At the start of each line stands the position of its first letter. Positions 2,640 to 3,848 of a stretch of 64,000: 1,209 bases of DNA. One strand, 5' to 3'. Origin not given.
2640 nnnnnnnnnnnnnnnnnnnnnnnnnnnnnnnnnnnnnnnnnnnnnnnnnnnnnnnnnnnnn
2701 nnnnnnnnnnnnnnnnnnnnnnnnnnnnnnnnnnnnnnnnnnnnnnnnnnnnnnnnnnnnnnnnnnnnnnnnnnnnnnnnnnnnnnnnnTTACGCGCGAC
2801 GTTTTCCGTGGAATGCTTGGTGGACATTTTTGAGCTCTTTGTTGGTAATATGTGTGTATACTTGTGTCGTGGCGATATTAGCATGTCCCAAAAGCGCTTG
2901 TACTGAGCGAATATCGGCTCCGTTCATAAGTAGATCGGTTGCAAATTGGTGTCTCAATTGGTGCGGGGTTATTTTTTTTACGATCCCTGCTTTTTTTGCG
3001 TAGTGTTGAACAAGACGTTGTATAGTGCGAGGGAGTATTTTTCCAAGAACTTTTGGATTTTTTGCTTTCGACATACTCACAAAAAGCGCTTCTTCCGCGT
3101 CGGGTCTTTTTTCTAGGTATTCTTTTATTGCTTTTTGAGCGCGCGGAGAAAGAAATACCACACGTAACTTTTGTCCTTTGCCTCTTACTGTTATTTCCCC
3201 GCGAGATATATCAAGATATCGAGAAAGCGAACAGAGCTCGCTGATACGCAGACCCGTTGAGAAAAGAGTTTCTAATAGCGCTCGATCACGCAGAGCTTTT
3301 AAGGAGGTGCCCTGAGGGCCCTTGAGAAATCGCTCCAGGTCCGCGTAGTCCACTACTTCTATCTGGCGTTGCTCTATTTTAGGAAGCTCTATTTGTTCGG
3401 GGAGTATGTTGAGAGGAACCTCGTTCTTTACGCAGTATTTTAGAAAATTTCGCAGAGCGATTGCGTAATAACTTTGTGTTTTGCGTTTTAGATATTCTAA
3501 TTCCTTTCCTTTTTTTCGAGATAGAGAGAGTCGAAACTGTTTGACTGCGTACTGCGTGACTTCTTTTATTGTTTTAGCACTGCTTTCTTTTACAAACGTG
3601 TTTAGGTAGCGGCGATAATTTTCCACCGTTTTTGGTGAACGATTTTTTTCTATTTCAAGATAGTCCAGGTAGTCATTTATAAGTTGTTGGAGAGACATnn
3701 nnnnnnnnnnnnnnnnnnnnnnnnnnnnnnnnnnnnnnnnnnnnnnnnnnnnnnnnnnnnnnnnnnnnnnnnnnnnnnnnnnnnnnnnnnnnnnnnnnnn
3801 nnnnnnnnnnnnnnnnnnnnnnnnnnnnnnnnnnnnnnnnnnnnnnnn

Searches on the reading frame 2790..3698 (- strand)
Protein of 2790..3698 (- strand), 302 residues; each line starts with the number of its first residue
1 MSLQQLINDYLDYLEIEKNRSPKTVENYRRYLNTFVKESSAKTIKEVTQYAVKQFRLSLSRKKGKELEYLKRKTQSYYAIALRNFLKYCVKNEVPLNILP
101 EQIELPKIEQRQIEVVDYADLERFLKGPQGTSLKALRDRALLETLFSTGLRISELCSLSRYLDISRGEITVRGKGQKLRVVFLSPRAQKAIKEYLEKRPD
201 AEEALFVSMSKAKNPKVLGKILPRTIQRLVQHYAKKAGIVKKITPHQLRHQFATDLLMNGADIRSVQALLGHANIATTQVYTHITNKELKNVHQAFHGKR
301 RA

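Call 28: search_protein_families(library=pfam, proteins=[window:2790-3698:-], max_evalue=0.001)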
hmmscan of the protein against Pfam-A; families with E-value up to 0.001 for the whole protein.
window:2790-3698:- (302 aa): 4 families
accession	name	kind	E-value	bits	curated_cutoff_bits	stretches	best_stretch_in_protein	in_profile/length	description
PF00589.27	Phage_integrase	-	3e-40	138.2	27.1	1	119-286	6-170/172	Phage integrase family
PF02899.23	Phage_int_SAM_1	-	1.4e-11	44.9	22.3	1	7-91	1-81/83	Phage integrase, N-terminal SAM-like domain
PF13495.12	Phage_int_SAM_4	-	3.3e-06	27.8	27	1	6-94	1-83/85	Phage integrase, N-terminal SAM-like domain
PF13102.12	Phage_int_SAM_5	-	0.00027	21.7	22.3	0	7-94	6-87/98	Phage integrase SAM-like domain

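Call 57: search_protein_families(library=ncbifam, proteins=[window:2790-3698:-], max_evalue=0.001)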
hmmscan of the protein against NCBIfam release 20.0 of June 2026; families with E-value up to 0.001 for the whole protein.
window:2790-3698:- (302 aa): 12 families
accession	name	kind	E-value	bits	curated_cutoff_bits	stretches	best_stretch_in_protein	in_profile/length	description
TIGR02224.1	recomb_XerC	equivalog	1.3e-70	238.1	335.15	1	9-300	2-293/295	tyrosine recombinase XerC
TIGR02225.1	recomb_XerD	equivalog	1.5e-69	234.5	329.6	1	9-298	2-288/290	site-specific tyrosine recombinase XerD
NF001399.0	PRK00283.1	subfamily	1.6e-67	227.9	279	1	3-299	5-298/300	tyrosine recombinase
NF040815.2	recomb_XerA_Arch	equivalog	1.7e-67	227.8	220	1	8-292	1-262/263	site-specific tyrosine recombinase/integron integrase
NF002331.0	PRK01287.1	subfamily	3.8e-51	174.2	371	1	2-300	25-328/365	site-specific tyrosine recombinase XerC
TIGR02249.1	integrase_gron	subfamily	1.9e-33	116.2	265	2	221-293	237-309/315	integron integrase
NF003462.0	PRK05084.1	equivalog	1.1e-29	103.3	267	1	136-293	195-353/360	tyrosine recombinase XerS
NF011946.0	PRK15417.1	equivalog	1.7e-21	76.8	435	1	223-287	254-318/337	integron integrase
NF007371.0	PRK09871.1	subfamily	6e-13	48.8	222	1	136-283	26-173/198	tyrosine-type DNA invertase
NF007370.0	PRK09870.1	subfamily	5.6e-12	45.7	221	1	113-289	10-184/200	tyrosine-type DNA invertase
NF041502.1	integrase_1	equivalog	1.5e-08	33.8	350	1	219-295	296-371/484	site-specific integrase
NF040693.1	recomb_GmtY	equivalog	5e-06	26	340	1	222-291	374-439/441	gamma-mobile-trio recombinase GmtY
